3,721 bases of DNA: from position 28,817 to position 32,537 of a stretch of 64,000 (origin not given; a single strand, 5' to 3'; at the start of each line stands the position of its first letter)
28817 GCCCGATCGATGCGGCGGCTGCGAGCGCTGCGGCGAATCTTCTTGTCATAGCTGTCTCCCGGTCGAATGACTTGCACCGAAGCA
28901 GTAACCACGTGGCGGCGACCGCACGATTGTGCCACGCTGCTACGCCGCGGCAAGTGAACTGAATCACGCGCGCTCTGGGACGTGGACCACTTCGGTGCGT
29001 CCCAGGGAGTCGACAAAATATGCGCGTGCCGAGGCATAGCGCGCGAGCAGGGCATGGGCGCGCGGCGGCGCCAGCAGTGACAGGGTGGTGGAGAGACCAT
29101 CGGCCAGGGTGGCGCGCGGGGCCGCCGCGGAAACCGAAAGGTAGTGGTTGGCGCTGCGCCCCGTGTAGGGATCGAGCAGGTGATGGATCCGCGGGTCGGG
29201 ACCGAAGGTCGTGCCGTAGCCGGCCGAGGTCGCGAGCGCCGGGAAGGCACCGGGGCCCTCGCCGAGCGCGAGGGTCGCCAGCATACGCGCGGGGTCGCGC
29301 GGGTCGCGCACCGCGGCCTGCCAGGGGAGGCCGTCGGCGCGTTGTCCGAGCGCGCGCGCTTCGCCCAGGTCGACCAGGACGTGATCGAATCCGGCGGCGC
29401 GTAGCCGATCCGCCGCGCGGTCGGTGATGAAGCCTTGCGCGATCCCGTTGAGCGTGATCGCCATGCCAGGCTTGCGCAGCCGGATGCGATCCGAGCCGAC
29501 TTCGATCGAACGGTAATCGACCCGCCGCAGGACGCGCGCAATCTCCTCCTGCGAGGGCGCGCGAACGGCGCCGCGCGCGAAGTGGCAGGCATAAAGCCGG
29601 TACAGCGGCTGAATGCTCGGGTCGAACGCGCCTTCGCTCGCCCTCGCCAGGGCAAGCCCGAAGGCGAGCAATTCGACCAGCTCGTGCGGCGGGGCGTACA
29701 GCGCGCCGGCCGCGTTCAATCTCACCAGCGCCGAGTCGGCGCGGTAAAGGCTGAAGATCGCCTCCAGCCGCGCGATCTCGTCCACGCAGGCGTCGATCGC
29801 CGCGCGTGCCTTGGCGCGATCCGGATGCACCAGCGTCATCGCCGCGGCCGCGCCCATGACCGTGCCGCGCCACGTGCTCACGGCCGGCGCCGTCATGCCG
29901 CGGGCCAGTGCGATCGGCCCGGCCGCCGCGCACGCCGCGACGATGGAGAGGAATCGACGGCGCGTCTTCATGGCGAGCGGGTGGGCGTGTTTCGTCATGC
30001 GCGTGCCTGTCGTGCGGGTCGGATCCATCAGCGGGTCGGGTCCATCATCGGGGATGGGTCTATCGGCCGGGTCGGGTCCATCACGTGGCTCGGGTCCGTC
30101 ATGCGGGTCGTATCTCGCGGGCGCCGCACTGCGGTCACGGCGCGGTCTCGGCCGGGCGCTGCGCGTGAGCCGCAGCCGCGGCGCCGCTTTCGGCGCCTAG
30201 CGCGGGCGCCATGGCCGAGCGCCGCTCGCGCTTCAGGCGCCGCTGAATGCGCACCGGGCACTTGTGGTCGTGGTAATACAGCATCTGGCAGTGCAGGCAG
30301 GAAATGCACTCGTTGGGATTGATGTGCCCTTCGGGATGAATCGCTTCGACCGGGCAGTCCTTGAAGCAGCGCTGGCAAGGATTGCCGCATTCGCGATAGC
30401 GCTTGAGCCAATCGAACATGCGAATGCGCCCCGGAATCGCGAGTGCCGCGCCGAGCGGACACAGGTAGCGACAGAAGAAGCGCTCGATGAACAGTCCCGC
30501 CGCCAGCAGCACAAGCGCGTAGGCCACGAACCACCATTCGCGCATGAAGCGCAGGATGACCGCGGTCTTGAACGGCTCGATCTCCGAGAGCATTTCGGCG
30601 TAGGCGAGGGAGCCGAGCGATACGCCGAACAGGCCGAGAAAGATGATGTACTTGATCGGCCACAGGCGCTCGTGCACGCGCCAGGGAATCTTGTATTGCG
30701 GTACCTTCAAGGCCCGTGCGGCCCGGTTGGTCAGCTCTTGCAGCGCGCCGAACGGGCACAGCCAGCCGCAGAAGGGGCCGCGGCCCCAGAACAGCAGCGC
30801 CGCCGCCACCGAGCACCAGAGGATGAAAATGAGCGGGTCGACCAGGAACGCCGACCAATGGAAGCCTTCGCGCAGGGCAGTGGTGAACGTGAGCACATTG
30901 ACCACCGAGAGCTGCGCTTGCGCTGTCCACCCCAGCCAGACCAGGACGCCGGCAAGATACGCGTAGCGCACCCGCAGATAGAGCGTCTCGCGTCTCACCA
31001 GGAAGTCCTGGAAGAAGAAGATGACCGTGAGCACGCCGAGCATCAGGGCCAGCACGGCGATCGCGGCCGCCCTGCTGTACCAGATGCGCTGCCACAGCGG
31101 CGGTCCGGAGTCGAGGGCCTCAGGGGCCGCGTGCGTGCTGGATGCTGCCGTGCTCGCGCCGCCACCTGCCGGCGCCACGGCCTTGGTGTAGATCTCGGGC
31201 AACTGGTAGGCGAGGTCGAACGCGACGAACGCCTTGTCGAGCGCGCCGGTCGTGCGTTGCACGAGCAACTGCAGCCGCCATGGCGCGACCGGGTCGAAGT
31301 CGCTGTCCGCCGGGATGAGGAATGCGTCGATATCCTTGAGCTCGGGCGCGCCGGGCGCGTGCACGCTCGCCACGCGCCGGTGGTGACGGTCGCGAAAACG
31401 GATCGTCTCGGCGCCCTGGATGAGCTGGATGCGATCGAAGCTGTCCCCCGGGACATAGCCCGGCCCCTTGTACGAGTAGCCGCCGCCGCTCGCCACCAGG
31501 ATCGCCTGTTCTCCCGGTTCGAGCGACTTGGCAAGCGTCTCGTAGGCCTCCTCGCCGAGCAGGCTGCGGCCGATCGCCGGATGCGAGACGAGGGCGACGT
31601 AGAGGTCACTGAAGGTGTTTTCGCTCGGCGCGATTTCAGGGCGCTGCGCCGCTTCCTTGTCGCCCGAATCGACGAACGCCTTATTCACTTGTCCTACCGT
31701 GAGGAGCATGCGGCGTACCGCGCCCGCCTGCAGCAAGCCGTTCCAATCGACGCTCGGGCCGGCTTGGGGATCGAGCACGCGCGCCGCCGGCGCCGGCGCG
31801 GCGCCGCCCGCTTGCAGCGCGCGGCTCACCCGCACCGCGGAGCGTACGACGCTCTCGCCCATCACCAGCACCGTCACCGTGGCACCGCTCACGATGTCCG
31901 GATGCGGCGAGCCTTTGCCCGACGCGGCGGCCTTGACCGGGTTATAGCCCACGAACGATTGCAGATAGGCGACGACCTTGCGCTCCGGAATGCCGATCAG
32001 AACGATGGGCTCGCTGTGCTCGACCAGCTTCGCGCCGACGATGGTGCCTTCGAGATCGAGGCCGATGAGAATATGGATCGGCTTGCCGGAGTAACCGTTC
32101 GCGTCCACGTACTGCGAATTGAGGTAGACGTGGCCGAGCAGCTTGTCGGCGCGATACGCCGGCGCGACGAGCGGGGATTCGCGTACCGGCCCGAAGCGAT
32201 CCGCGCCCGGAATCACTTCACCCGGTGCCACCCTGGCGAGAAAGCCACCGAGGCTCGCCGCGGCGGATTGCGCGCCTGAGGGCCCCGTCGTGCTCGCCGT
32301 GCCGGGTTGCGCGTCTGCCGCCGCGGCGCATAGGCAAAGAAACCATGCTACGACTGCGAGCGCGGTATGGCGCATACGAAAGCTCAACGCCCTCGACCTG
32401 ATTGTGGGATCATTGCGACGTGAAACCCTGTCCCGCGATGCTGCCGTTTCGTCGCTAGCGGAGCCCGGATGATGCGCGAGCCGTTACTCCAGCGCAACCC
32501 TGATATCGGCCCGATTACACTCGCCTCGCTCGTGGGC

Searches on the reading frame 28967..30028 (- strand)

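Call 77: search_protein_families(library=pfam, proteins=[window:28967-30028:-], max_evalue=0.001)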
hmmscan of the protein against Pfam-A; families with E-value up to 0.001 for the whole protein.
window:28967-30028:- (354 aa): 1 family
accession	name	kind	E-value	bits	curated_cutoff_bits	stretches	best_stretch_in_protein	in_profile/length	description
PF02424.20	ApbE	-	2.5e-61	208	25.6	1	58-337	1-265/266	ApbE family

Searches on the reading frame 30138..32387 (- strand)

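Call 77: search_protein_families(library=pfam, proteins=[window:30138-32387:-], max_evalue=0.001)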
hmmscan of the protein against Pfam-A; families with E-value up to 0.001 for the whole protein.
window:30138-32387:- (750 aa): 2 families
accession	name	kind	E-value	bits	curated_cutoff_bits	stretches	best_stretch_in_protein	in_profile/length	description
PF12801.12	Fer4_5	-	2.8e-15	56.5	22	2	517-563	2-48/48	4Fe-4S binding domain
PF04205.19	FMN_bind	-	1.1e-05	26.5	22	1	98-174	1-66/77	FMN-binding domain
